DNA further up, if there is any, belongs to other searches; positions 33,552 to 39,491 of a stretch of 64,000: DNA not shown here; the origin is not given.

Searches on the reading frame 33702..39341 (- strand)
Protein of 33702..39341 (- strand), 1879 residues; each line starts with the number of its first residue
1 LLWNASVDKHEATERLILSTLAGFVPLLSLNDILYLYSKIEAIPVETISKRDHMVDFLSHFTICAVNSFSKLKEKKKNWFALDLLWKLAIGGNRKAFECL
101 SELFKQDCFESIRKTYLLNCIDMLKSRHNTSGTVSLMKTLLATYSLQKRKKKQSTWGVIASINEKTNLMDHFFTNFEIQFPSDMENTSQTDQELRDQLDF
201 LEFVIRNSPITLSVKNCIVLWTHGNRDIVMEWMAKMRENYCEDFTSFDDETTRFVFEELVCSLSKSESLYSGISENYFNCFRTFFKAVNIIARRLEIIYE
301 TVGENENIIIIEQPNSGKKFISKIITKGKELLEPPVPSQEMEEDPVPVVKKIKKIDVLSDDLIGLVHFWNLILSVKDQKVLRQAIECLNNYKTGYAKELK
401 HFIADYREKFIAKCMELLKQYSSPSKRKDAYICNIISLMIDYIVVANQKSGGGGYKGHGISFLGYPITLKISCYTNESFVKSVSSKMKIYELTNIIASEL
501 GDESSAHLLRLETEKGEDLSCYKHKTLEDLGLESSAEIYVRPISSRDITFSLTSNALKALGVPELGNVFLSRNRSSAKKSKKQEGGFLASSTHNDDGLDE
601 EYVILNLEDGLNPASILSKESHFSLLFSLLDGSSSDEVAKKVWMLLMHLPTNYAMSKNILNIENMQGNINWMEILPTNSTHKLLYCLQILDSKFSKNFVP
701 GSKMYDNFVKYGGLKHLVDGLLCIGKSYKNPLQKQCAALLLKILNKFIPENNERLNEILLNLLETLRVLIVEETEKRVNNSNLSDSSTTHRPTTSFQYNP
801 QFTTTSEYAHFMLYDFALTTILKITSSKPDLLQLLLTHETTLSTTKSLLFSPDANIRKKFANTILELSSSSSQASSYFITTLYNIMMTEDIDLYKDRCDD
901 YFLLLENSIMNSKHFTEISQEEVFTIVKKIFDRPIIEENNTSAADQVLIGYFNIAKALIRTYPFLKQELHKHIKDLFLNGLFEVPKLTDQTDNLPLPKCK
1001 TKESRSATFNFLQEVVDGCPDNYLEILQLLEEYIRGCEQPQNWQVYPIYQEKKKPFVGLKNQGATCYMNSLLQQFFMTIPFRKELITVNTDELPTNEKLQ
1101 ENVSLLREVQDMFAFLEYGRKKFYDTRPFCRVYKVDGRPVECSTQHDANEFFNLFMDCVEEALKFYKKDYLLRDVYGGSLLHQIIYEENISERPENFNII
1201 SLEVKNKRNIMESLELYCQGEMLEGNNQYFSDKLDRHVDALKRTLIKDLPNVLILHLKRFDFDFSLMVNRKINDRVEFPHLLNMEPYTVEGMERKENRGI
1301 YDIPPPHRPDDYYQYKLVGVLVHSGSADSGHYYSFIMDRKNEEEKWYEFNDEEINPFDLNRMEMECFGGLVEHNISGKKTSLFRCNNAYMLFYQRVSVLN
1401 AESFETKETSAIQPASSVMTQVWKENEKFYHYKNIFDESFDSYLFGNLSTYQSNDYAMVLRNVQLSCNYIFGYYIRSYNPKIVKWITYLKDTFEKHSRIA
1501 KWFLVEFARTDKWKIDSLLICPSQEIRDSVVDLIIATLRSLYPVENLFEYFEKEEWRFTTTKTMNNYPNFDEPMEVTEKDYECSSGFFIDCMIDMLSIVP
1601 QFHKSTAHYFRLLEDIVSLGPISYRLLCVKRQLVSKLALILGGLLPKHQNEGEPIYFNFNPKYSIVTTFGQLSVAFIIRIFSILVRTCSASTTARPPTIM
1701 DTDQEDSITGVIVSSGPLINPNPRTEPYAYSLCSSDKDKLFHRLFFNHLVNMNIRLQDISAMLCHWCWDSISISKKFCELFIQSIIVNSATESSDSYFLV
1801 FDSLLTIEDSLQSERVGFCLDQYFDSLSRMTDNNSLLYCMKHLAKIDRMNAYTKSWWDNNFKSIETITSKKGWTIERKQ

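Call 55: search_protein_families(library=pfam, proteins=[window:33702-39341:-], max_evalue=0.0001)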
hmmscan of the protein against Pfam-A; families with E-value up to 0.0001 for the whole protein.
window:33702-39341:- (1879 aa): 3 families
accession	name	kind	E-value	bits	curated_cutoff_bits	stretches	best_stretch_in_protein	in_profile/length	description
PF00443.35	UCH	-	4.2e-51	174.4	23.9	1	1057-1393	1-254/254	Ubiquitin carboxyl-terminal hydrolase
PF13423.12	UCH_1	-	6.8e-15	55.9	22.2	1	1057-1351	1-314/317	Ubiquitin carboxyl-terminal hydrolase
PF12030.13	DUF3517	-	1.6e-06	27.5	25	1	1518-1827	8-283/406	Domain of unknown function (DUF3517)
